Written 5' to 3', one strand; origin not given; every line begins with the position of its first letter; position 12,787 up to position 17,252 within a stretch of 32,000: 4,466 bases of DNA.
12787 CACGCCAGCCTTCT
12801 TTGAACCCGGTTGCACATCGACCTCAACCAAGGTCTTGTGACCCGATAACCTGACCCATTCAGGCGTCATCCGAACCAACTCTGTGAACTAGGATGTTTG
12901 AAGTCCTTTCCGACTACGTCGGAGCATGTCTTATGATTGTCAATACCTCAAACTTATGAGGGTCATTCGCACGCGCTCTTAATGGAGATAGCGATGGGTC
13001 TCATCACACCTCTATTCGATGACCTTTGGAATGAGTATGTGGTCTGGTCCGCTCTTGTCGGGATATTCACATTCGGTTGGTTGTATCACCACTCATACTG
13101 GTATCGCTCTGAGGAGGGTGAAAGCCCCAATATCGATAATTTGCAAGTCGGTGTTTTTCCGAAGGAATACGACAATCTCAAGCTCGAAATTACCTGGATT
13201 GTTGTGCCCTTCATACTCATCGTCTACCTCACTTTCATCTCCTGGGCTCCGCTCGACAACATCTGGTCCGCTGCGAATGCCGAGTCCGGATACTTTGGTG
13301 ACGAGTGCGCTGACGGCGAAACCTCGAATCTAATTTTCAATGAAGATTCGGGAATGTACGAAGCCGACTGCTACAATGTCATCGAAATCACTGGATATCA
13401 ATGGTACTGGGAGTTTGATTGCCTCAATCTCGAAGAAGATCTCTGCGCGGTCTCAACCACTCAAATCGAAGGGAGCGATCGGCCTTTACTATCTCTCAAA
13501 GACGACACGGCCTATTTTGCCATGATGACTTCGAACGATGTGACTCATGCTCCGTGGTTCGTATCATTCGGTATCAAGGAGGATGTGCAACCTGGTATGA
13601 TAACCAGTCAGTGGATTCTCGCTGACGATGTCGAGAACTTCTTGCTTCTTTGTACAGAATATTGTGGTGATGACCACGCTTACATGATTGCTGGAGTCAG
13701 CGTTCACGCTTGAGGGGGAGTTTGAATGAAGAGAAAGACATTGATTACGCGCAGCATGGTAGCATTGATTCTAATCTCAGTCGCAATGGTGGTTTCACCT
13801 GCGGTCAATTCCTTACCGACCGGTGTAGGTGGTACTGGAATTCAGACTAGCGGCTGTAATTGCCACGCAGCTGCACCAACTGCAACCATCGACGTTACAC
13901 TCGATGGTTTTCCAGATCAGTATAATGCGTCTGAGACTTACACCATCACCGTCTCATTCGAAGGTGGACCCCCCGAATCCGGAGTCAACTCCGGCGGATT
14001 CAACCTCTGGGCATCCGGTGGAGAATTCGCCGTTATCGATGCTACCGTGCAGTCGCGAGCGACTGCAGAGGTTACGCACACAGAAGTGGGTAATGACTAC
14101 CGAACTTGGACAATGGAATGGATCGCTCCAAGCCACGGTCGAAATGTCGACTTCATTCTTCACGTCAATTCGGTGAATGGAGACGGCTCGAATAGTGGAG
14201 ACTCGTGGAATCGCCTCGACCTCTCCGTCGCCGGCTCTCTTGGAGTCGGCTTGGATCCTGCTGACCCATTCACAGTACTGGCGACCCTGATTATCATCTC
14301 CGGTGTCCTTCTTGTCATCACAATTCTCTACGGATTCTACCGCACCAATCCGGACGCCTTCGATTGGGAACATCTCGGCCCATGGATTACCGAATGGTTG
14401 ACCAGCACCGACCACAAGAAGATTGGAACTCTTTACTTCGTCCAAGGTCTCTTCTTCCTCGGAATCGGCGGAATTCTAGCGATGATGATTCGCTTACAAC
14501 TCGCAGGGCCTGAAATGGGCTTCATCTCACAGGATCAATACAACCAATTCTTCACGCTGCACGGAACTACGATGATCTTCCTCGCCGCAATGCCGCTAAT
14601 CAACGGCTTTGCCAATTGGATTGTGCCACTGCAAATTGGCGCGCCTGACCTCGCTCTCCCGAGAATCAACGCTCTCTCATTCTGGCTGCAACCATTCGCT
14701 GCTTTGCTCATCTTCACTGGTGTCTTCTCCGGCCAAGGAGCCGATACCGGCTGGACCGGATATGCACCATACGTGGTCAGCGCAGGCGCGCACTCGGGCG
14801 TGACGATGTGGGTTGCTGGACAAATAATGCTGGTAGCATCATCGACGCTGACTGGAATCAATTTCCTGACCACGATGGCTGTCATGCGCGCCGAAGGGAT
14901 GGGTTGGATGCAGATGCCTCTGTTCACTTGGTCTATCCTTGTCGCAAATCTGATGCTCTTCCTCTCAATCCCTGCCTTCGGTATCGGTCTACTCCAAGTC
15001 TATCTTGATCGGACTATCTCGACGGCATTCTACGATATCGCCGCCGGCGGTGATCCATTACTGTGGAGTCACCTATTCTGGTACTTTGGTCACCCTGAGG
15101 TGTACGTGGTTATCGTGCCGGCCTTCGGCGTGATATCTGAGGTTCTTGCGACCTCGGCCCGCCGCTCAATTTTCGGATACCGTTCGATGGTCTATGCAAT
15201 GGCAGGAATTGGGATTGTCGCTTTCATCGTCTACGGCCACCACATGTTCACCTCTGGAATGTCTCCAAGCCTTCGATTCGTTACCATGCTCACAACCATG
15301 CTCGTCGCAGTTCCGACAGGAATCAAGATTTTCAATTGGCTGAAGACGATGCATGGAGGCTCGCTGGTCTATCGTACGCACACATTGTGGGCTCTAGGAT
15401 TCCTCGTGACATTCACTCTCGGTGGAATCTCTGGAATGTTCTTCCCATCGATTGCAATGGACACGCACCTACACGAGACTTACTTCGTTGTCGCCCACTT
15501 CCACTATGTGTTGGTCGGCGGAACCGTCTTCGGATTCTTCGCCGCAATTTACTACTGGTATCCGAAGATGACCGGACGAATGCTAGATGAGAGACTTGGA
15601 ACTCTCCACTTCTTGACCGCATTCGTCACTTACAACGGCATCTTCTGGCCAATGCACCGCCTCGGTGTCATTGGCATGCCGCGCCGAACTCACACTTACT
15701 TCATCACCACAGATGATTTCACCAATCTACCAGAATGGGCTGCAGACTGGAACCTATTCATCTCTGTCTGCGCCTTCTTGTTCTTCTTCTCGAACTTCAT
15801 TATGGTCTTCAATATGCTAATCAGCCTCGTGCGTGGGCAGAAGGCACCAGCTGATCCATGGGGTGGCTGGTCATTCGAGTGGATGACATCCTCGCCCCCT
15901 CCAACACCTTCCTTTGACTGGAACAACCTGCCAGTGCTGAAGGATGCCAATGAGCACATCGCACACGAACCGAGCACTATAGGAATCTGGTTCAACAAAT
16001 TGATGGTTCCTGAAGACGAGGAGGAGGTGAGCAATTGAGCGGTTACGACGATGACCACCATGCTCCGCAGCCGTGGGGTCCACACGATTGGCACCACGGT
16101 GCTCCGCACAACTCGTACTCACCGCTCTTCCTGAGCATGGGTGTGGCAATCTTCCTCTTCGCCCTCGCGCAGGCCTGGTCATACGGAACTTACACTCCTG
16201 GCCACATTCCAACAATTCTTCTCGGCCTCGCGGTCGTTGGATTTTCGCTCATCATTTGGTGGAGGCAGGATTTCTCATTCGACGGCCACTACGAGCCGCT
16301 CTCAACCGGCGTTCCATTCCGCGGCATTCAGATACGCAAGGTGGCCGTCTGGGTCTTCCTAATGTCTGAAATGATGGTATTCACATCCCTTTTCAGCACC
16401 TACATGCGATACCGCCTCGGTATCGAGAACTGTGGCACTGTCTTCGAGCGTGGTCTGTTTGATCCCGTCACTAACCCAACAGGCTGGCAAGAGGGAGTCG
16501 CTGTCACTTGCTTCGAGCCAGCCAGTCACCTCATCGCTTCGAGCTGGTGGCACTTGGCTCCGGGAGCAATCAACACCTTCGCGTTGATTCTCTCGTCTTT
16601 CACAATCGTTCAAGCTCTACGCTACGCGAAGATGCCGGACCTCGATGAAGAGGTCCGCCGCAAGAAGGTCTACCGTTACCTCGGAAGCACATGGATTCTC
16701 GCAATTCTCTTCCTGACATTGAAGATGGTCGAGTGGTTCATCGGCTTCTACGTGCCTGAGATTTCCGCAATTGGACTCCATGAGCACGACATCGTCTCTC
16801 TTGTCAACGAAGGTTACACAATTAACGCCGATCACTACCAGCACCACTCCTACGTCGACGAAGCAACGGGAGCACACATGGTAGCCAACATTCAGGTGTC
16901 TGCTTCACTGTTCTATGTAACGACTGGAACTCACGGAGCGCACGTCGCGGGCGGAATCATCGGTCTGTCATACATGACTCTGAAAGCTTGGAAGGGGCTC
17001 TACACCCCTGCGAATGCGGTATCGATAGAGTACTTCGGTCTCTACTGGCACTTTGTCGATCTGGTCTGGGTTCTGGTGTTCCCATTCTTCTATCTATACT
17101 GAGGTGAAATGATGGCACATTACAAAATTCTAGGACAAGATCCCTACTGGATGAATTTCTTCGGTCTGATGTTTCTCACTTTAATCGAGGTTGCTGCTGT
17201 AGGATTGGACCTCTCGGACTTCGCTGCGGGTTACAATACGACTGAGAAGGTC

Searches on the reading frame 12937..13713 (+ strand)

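Call 41: search_protein_families(library=pfam, proteins=[window:12937-13713:+], max_evalue=0.001)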
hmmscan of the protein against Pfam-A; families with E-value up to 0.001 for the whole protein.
window:12937-13713:+ (258 aa): 1 family
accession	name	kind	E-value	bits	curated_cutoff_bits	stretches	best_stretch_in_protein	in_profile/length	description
PF00116.26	COX2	-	7.5e-11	42.4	22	1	149-251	3-114/120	Cytochrome C oxidase subunit II, periplasmic domain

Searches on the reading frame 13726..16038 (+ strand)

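Call 41: search_protein_families(library=pfam, proteins=[window:13726-16038:+], max_evalue=0.001)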
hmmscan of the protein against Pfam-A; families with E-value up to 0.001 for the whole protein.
window:13726-16038:+ (770 aa): 1 family
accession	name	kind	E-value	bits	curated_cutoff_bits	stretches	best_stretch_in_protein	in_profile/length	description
PF00115.25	COX1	-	1.1e-142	476.3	34.8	1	232-684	1-435/436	Cytochrome C and Quinol oxidase polypeptide I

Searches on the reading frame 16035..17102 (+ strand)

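Call 41: search_protein_families(library=pfam, proteins=[window:16035-17102:+], max_evalue=0.001)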
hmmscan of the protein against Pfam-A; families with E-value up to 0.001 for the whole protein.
window:16035-17102:+ (355 aa): 1 family
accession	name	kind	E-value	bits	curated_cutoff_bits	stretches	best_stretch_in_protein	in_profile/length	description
PF00510.24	COX3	-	3.7e-11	43.8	23.8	1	286-354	187-255/258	Cytochrome c oxidase subunit III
